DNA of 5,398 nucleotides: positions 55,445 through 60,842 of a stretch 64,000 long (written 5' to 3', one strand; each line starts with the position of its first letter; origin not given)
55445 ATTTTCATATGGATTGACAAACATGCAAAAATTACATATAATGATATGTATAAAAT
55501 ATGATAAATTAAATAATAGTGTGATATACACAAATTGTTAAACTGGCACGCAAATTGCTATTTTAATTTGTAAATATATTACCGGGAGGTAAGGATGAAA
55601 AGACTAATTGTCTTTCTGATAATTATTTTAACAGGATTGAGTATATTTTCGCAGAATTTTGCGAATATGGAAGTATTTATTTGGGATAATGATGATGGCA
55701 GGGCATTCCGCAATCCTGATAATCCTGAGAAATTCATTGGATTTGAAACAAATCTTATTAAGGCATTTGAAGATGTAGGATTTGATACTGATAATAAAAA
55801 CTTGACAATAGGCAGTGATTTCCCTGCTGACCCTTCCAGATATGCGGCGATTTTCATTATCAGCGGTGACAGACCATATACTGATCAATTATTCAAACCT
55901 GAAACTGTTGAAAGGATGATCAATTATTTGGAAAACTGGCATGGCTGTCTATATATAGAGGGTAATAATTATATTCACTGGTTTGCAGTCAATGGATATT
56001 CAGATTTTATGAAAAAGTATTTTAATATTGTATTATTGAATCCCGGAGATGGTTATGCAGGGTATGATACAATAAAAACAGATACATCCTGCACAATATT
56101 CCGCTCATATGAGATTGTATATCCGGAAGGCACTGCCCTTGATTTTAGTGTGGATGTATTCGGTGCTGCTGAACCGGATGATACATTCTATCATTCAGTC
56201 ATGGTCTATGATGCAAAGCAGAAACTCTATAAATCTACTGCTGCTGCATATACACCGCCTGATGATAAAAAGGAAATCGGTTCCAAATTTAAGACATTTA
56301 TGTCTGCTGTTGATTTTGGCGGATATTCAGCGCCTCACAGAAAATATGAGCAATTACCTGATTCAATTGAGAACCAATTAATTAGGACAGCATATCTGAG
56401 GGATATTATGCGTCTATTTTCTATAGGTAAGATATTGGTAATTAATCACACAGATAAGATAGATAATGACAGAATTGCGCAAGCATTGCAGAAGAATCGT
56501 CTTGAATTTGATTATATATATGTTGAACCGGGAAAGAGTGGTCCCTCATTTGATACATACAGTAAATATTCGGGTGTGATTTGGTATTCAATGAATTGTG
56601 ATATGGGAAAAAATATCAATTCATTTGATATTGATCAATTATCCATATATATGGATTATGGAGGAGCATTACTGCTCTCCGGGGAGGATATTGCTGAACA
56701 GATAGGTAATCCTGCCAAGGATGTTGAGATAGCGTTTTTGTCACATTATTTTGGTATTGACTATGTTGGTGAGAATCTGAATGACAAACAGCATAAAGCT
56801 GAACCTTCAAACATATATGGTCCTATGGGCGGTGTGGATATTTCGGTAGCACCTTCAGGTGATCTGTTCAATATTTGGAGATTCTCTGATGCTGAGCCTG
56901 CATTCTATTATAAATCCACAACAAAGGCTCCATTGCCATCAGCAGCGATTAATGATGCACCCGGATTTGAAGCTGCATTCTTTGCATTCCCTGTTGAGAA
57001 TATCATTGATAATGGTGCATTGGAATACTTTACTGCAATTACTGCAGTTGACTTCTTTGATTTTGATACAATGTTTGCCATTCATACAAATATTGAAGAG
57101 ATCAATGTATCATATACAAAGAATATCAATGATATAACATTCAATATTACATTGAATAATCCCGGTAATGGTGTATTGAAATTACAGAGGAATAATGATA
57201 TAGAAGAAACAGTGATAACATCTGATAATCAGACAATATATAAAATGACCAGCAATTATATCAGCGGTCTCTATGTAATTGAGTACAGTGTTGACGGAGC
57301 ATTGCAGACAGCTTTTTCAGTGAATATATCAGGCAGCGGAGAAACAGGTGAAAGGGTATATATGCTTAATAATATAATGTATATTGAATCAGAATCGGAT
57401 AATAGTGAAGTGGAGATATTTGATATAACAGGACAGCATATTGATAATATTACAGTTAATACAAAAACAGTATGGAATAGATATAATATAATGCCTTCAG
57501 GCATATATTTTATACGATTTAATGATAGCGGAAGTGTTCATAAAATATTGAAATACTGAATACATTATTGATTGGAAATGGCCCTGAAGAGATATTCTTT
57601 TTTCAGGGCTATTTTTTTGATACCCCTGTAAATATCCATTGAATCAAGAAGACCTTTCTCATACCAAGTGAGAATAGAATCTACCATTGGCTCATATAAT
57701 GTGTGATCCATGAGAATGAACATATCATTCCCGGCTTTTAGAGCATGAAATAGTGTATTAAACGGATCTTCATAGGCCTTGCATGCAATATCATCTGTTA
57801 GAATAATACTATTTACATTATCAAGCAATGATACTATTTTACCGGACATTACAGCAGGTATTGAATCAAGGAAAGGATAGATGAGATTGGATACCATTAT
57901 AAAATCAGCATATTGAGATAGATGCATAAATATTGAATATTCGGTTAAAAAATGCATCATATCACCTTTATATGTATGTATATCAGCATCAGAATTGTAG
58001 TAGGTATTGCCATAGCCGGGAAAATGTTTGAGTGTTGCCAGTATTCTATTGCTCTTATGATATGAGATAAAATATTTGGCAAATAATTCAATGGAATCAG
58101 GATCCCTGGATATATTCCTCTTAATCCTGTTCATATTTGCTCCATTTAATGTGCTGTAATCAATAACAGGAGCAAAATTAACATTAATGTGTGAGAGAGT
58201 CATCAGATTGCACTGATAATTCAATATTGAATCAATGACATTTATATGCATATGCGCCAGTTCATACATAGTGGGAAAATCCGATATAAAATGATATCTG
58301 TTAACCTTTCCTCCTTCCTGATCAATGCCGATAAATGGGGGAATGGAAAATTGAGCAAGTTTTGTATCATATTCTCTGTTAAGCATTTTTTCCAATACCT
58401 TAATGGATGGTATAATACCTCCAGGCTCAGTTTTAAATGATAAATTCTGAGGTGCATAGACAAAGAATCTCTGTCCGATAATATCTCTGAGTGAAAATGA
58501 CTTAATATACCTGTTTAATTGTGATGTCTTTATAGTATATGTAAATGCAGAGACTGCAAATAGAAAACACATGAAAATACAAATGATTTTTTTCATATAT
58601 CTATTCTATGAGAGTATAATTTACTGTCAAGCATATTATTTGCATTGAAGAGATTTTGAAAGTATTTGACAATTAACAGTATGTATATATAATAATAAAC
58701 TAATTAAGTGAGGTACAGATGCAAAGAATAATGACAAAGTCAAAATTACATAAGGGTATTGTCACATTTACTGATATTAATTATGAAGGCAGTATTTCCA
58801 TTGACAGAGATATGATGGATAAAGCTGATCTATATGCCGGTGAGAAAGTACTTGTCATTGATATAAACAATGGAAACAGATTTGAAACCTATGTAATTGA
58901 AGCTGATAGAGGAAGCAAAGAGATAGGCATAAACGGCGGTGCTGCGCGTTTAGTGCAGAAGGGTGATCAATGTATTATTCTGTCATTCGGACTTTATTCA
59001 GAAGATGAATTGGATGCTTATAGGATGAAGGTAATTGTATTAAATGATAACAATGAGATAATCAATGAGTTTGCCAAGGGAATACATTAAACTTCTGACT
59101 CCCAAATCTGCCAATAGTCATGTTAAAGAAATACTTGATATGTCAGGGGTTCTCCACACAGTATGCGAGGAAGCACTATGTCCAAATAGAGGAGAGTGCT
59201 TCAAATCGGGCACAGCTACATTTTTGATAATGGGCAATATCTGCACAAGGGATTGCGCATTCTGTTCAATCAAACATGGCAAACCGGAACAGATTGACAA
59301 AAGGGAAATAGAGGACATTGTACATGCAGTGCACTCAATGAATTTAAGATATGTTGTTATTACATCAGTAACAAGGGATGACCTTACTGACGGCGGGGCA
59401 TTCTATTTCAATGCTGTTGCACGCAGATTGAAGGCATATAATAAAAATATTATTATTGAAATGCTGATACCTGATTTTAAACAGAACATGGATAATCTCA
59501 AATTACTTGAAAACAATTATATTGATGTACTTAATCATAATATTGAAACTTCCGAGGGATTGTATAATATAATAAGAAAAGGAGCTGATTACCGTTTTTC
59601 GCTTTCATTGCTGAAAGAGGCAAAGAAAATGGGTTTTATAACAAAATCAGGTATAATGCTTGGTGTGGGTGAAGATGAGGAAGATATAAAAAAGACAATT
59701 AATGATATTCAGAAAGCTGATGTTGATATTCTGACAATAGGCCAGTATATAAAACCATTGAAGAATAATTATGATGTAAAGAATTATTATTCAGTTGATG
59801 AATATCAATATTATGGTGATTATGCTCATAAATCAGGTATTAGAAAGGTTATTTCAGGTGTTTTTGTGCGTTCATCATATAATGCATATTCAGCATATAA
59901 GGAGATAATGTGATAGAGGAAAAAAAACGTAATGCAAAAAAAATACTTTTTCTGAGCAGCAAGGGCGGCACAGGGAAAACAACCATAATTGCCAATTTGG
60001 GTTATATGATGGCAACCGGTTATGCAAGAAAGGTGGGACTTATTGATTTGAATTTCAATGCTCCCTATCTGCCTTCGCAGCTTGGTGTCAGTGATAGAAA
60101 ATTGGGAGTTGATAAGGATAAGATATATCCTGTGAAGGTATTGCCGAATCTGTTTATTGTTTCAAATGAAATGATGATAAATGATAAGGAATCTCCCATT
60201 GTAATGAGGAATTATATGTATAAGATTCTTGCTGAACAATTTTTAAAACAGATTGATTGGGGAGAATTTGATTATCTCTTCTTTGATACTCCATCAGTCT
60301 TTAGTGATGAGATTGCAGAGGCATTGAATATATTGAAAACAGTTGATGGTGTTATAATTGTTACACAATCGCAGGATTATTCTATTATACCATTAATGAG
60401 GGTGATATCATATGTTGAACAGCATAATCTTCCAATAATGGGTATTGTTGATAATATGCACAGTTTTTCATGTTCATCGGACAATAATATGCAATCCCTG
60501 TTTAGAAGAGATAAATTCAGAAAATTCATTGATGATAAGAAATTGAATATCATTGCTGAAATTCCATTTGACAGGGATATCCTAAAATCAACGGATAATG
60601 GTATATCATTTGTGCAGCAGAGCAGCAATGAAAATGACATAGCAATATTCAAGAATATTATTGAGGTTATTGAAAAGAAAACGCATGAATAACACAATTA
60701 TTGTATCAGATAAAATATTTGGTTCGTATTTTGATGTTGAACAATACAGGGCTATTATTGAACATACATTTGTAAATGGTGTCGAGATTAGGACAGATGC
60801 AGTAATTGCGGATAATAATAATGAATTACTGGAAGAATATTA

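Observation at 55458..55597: Perfect sigma54 -24/-12 element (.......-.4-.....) nested downstream of a consensus sigma70 promoter, in front of a T9SS cargo gene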

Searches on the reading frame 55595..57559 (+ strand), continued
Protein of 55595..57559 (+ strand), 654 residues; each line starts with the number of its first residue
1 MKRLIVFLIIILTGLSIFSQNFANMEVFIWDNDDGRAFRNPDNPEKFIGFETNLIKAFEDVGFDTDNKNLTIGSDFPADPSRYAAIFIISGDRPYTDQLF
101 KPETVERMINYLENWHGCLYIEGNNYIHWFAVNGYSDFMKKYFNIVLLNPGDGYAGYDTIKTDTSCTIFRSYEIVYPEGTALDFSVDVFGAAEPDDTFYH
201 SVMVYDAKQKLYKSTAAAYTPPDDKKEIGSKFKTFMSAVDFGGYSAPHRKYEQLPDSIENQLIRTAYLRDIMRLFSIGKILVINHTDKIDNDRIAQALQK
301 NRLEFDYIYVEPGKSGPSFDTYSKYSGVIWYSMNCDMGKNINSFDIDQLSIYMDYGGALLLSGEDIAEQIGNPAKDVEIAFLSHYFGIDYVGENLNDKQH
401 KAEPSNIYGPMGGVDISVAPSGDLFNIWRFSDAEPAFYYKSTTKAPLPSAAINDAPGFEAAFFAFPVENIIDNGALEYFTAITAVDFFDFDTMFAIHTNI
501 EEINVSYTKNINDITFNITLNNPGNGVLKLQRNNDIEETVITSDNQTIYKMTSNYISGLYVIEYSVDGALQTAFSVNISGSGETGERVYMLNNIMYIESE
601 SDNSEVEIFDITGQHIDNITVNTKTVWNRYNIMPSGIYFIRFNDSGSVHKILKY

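Call 51: fold_search(model_id=the predicted structure, library=pdb)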
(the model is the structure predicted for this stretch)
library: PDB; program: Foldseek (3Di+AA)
matches with E <= 10: 1520; with E <= 0.001: 56
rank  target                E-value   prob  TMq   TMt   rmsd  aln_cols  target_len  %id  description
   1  5xb7_E                1.6e-10  1.00  0.26  0.25  16.7       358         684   13  GH42 alpha-L-arabinopyranosidase from Bifidobacterium animalis subsp. lactis Bl-04 (released 2017-11-01)
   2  8b6l_N                1.9e-08  1.00  0.22  0.33  13.8       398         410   12  Subtomogram average of the human Sec61-TRAP-OSTA-translocon (released 2022-12-07)
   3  6s7t_G                3.0e-08  1.00  0.22  0.33  15.9       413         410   13  Cryo-EM structure of human oligosaccharyltransferase complex OST-B (released 2019-12-18)
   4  6s7o_G                1.1e-07  1.00  0.21  0.31  15.9       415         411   11  Cryo-EM structure of human oligosaccharyltransferase complex OST-A (released 2019-12-18)
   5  6nwz_A                5.3e-07  1.00  0.23  0.23   5.0       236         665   15  Crystal structure of Agd3 a novel carbohydrate deacetylase (released 2020-02-12)
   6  7oms_DDD              1.0e-06  1.00  0.22  0.22  19.5       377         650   11  Bs164 in complex with mannocyclophellitol aziridine (released 2022-02-02)
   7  7oms_FFF              1.2e-06  1.00  0.22  0.22  21.8       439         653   11  Bs164 in complex with mannocyclophellitol aziridine (released 2022-02-02)
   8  6t5o_FFF              1.4e-06  1.00  0.21  0.22  19.7       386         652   11  Bacteroides salyersiae GH164 beta-mannosidase (released 2020-01-01)
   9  6t7g_CCC              2.0e-06  1.00  0.22  0.22  18.1       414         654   11  Bacteroides salyersiae GH164 beta-mannosidase in complex with mannoimidazole (released 2019-12-25)
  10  9cgy                  8.7e-06  0.93  0.18  0.15  21.0       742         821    9  Structure of the Pel modification enzyme PelA from Pseudomonas thermotolerans (released 2025-05-14)
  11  3fij_C                3.0e-05  1.00  0.21  0.55   6.7       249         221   12  Crystal structure of a uncharacterized protein lin1909 (released 2009-01-13)
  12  4e5v_A                3.0e-05  1.00  0.20  0.41   7.8       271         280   12  Crystal structure of a Putative thua-like protein (PARMER_02418) from Parabacteroides merdae ATCC 43184 at 1.75 A reso (released 2012-04-04)
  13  4e5v_B                3.4e-05  1.00  0.21  0.42   7.9       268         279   12  Crystal structure of a Putative thua-like protein (PARMER_02418) from Parabacteroides merdae ATCC 43184 at 1.75 A reso (released 2012-04-04)
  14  9f6z_B                3.8e-05  1.00  0.23  0.19   6.0       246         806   15  Human N-deacetylase/N-sulfotransferase 1 homodimer (released 2025-04-16)
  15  3fij_A                3.8e-05  1.00  0.21  0.54   8.7       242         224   14  Crystal structure of a uncharacterized protein lin1909 (released 2009-01-13)
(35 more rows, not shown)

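Call 60: search_protein_families(library=pfam, proteins=[L010:3318-4019:+, L010:1031-3142:+, L010:4151-4990:+, L011:3306-4007:+, L011:4142-4990:+, L010:6777-7844:-], max_evalue=0.01)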
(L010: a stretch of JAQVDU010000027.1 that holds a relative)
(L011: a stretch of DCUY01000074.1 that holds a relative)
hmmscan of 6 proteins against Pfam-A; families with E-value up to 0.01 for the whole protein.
L010:3318-4019:+ (233 aa): 2 families
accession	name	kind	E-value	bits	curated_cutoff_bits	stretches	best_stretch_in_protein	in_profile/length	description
PF04055.27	Radical_SAM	-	1.1e-18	68.4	29.5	1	25-158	2-142/166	Radical SAM superfamily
PF13353.11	Fer4_12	-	8.7e-11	42.7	22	1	23-112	8-100/137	4Fe-4S single cluster domain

L010:1031-3142:+ (703 aa): 2 families
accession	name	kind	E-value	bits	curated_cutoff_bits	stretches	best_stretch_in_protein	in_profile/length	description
PF13597.11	NRDD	-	1.7e-181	605.1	26.2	1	124-688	1-531/562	Anaerobic ribonucleoside-triphosphate reductase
PF03477.21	ATP-cone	-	8e-22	78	25.8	1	6-95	2-87/88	ATP cone domain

L010:4151-4990:+ (279 aa): 1 family
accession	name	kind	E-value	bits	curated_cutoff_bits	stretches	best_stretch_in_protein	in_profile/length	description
PF18962.6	Por_Secre_tail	-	3.5e-06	27.7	27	1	210-277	10-75/75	Secretion system C-terminal sorting domain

L011:3306-4007:+ (233 aa): 2 families
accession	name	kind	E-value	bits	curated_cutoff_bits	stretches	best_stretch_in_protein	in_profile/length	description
PF04055.27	Radical_SAM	-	2.1e-18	67.5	29.5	1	25-169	2-154/166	Radical SAM superfamily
PF13353.11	Fer4_12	-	2.2e-10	41.4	22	1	23-126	8-114/137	4Fe-4S single cluster domain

L011:4142-4990:+ (282 aa): 1 family
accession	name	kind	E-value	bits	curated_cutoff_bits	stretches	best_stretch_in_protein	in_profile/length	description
PF18962.6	Por_Secre_tail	-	0.00012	22.7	27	1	215-280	14-75/75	Secretion system C-terminal sorting domain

L010:6777-7844:- (355 aa): 1 family
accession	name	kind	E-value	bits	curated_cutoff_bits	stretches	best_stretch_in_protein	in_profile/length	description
PF00933.27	Glyco_hydro_3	-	2e-30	106.7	27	1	76-339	46-314/316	Glycosyl hydrolase family 3 N terminal domain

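Call 72: find_encoding_contigs(protein=P0015, flank=10000, max_places=1)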
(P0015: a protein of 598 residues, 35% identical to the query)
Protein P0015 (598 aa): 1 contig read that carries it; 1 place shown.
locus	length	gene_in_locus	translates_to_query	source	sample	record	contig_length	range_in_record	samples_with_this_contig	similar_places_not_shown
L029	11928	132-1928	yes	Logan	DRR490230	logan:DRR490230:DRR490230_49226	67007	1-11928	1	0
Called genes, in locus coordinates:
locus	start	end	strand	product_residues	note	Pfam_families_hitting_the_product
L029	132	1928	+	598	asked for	-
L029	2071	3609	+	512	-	PF21760:SecD_1st, PF22599:SecDF_P1_head, PF02355:SecD_SecF_C, PF03176:MMPL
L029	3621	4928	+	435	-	PF02355:SecD_SecF_C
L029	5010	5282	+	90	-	PF00027:cNMP_binding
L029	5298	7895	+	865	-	PF00932:LTD, PF13091:PLDc_2, PF18962:Por_Secre_tail (faint)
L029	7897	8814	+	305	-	PF00535:Glycos_transf_2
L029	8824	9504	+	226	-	PF00535:Glycos_transf_2, PF13641:Glyco_tranf_2_3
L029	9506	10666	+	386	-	PF13439:Glyco_transf_4, PF13579:Glyco_trans_4_4 (weak), PF20706:GT4-conflict (weak), PF00534:Glycos_transf_1, PF13692:Glyco_trans_1_4, PF13524:Glyco_trans_1_2 (weak)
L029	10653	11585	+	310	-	PF03706:LPG_synthase_TM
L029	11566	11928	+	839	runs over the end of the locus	PF09586:YfhO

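Call 73: find_encoding_contigs(protein=P0017, flank=10000, max_places=1)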
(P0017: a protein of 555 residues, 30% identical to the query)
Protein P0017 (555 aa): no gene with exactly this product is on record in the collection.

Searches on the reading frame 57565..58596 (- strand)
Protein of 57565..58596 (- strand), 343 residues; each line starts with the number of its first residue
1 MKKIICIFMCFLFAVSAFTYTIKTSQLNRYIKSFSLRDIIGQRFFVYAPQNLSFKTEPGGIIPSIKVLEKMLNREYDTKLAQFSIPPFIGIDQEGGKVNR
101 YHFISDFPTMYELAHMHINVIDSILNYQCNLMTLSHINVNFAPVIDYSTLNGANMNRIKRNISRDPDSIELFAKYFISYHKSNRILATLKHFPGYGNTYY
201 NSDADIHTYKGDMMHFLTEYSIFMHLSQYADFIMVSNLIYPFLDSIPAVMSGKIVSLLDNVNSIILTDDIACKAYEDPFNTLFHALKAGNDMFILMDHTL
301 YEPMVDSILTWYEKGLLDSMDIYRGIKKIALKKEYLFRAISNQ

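Call 9: search_protein_families(library=pfam, proteins=[window:57565-58596:-], max_evalue=0.01)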
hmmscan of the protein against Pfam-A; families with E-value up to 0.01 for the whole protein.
window:57565-58596:- (343 aa): 1 family
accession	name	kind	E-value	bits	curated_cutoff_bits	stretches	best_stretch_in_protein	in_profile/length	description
PF00933.27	Glyco_hydro_3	-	5e-25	89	27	1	70-319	46-303/316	Glycosyl hydrolase family 3 N terminal domain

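Call 27: search_protein_families(library=ncbifam, proteins=[window:57565-58596:-], max_evalue=1)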
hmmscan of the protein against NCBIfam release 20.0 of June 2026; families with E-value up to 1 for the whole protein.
window:57565-58596:- (343 aa): 3 families
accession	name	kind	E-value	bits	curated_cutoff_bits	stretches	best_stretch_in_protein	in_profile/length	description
NF003740.0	PRK05337.1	equivalog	1.6e-18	67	207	1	88-300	59-285/340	beta-N-acetylhexosaminidase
NF052331.1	Bet13-16Glucosase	equivalog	0.0087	14.2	1330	1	104-329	93-326/750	exo-beta-d-1,3/1,6-glucosidase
NF052329.1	XyloArabinsidase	equivalog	0.067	11.2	1050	1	139-197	144-200/750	beta-xylosidase/alpha-l-arabinosidase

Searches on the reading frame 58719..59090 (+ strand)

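Call 9: search_protein_families(library=pfam, proteins=[window:58719-59090:+], max_evalue=0.01)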
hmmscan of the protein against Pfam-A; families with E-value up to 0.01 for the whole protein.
window:58719-59090:+ (123 aa): 1 family
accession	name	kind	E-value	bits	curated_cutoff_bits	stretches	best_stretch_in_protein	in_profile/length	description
PF02261.22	Asp_decarbox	-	3.4e-42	143.4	25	1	1-114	1-114/115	Aspartate decarboxylase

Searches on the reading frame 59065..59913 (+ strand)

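Call 9: search_protein_families(library=pfam, proteins=[window:59065-59913:+], max_evalue=0.01)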
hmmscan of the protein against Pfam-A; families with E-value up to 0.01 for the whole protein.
window:59065-59913:+ (282 aa): 1 family
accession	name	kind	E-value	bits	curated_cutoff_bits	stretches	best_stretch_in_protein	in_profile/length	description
PF04055.27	Radical_SAM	-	4.5e-23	82.7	29.5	1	55-215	2-166/166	Radical SAM superfamily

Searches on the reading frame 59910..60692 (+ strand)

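Call 9: search_protein_families(library=pfam, proteins=[window:59910-60692:+], max_evalue=0.01)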
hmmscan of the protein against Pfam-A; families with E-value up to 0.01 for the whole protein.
window:59910-60692:+ (260 aa): 8 families
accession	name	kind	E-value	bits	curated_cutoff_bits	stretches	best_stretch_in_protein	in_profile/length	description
PF10609.15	ParA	-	1.6e-51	175.6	27.1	1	10-253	4-244/246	NUBPL iron-transfer P-loop NTPase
PF13614.12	AAA_31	-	8.4e-11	42.6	27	1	10-171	2-166/177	AAA domain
PF01656.29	CbiA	-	1.9e-09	38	25.4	1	12-232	1-123/125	CobQ/CobB/MinD/ParA nucleotide binding domain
PF25199.1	nSTAND_NTPase5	-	6.3e-05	23.3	34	0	3-46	34-77/145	Novel STAND NTPase 5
PF19263.5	DUF5906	-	6.5e-05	24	27.6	0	16-104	2-95/114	Family of unknown function (DUF5906)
PF02374.21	ArsA_ATPase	-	0.00028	20.6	24.3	0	11-37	2-28/305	Anion-transporting ATPase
PF13500.12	AAA_26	-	0.0052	17.1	27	0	147-224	130-194/198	AAA domain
PF06564.18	CBP_BcsQ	-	0.0084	16.1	21.3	0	18-139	10-135/234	Cellulose biosynthesis protein BcsQ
